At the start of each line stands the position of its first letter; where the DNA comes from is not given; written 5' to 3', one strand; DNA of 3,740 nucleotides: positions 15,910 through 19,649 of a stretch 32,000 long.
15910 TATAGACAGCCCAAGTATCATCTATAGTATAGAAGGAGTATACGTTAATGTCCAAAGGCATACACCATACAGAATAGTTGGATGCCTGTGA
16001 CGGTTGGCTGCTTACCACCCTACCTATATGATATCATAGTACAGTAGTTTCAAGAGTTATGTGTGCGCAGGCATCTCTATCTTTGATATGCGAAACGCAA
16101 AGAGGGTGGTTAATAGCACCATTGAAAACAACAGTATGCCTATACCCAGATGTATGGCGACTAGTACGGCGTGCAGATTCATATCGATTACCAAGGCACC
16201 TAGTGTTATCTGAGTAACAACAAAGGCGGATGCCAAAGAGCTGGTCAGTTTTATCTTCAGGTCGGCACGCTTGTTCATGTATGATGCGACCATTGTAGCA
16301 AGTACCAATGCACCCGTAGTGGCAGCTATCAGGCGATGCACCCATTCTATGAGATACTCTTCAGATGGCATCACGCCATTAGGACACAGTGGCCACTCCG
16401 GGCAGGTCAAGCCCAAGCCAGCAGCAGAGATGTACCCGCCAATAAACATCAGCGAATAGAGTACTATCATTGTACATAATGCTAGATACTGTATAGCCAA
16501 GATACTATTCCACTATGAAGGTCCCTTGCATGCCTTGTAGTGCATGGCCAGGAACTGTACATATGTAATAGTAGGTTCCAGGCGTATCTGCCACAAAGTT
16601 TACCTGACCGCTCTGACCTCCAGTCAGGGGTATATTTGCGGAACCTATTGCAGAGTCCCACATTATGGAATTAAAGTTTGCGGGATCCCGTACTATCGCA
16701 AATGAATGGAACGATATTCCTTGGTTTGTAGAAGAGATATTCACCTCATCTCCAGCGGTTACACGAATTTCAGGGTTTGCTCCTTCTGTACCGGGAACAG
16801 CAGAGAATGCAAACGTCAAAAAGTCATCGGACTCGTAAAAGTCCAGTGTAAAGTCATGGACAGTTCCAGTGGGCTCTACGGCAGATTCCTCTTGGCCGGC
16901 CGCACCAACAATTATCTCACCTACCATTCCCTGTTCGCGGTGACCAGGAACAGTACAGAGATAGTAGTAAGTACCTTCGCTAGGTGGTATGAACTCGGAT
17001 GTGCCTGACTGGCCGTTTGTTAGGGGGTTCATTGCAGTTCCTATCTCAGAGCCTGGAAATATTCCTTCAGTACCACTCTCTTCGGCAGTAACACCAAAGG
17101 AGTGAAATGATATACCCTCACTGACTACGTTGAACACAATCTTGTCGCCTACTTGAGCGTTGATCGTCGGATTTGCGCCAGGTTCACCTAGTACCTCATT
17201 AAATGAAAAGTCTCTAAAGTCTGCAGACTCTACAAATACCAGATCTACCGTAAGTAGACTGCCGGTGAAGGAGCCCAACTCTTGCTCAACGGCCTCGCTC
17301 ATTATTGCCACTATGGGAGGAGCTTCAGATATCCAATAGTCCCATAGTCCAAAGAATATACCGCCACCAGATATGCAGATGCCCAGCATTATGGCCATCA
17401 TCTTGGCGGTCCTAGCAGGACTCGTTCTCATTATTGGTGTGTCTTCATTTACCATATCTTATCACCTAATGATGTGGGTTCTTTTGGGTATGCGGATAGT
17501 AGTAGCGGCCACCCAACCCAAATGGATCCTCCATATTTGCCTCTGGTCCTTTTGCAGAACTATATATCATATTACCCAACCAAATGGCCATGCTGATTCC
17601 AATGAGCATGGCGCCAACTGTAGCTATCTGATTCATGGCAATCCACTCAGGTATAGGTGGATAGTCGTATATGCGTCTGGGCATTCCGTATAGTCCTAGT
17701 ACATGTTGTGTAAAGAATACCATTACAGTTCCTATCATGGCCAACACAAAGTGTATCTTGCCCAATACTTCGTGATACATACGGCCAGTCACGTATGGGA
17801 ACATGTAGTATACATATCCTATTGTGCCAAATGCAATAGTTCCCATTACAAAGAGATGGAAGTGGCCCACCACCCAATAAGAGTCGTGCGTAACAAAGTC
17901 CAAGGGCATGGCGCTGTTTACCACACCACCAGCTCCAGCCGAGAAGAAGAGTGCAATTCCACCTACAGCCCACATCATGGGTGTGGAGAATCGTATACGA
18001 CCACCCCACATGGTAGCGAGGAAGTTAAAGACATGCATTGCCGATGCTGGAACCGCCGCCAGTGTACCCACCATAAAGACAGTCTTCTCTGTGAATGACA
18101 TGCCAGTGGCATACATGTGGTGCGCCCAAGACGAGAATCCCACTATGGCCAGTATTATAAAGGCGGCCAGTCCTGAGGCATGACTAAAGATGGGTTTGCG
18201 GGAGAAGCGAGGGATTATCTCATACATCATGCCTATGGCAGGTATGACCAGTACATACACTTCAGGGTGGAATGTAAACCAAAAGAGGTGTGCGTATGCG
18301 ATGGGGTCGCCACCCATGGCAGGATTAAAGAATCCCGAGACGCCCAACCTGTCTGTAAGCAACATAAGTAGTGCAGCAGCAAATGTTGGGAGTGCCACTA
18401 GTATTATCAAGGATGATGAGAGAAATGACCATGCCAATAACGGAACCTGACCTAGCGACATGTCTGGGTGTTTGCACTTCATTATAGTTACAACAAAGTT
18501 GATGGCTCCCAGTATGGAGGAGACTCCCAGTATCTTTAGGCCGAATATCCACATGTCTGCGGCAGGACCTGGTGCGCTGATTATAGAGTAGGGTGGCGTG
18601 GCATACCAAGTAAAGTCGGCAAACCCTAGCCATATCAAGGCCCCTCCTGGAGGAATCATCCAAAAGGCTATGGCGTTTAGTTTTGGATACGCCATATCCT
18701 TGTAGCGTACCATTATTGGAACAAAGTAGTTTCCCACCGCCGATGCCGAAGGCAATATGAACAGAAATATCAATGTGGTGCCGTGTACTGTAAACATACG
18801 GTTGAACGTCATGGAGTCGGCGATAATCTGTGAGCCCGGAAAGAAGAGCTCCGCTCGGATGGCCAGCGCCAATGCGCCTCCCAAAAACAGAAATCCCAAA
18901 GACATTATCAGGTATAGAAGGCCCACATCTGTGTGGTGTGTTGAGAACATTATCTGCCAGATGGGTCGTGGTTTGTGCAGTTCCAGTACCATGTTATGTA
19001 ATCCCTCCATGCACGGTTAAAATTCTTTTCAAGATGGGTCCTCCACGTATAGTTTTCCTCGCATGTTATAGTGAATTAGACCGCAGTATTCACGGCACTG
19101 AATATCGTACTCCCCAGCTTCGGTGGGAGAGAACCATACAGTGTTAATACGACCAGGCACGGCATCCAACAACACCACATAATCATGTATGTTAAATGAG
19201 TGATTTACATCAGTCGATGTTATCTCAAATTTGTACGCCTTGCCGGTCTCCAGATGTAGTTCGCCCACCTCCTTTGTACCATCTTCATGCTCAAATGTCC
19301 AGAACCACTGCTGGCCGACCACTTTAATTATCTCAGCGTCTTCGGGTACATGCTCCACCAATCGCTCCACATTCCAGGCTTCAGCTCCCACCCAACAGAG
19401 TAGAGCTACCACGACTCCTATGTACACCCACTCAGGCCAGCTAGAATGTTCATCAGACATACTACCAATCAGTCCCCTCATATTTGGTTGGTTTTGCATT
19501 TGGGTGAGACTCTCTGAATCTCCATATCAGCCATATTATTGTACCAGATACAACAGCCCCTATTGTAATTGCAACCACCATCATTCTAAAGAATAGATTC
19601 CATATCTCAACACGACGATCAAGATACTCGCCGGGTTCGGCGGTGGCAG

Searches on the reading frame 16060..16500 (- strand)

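Call 88: search_protein_families(library=pfam, proteins=[window:16060-16500:-], max_evalue=0.001)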
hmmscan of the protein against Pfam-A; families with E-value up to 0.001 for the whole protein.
window:16060-16500:- (147 aa): 1 family
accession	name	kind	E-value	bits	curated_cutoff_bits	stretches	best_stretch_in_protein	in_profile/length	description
PF02628.20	COX15-CtaA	-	1.3e-16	61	29.9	2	47-138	73-170/322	Cytochrome oxidase assembly protein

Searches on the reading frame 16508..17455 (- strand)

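Call 87: search_protein_families(library=pfam, proteins=[window:16508-17455:-], max_evalue=0.001)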
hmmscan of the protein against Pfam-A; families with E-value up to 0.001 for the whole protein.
window:16508-17455:- (316 aa): 7 families
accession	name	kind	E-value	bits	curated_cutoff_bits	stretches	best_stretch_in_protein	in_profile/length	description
PF00127.26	Copper-bind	-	4.1e-13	50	21.2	2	228-316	17-99/99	Copper binding proteins, plastocyanin/azurin family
PF07732.21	Cu-oxidase_3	-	8.5e-13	48.9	21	2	95-184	26-115/119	Multicopper oxidase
PF06525.17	SoxE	-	2.6e-08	33.9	21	0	142-184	97-139/149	Sulfocyanin (SoxE) domain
PF07731.20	Cu-oxidase_2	-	2.5e-06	27.7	20.4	0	250-316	62-134/137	Multicopper oxidase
PF02298.23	Cu_bind_like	-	3.5e-05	24.2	20.8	0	281-309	56-84/84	Plastocyanin-like domain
PF23509.1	MSMEG_3727_PQQ-assoc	-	4.8e-05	23.3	27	0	254-315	73-134/152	MSMEG_3727, PQQ-associated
PF13473.12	Cupredoxin_1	-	0.00045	20.7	27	0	229-315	36-104/104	Cupredoxin-like domain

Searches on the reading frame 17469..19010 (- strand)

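Call 87: search_protein_families(library=pfam, proteins=[window:17469-19010:-], max_evalue=0.001)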
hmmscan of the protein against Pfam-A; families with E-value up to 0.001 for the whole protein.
window:17469-19010:- (514 aa): 1 family
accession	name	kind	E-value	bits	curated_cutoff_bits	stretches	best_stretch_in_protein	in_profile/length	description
PF00115.25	COX1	-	1.3e-136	456.4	34.8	1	29-469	2-436/436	Cytochrome C and Quinol oxidase polypeptide I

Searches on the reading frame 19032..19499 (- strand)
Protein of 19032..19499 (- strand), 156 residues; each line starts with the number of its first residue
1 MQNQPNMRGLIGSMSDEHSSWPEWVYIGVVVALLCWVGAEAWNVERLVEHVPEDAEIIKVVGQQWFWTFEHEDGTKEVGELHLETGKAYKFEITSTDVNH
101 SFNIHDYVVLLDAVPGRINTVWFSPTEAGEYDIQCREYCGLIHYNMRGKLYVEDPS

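Call 88: search_protein_families(library=pfam, proteins=[window:19032-19499:-], max_evalue=0.001)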
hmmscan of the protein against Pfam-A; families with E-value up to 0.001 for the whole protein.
window:19032-19499:- (156 aa): 2 families
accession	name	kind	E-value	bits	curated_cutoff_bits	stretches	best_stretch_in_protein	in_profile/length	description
PF00116.26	COX2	-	3.4e-16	59.7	22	1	86-146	53-113/120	Cytochrome C oxidase subunit II, periplasmic domain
PF13473.12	Cupredoxin_1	-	1e-05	26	27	1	71-152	27-104/104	Cupredoxin-like domain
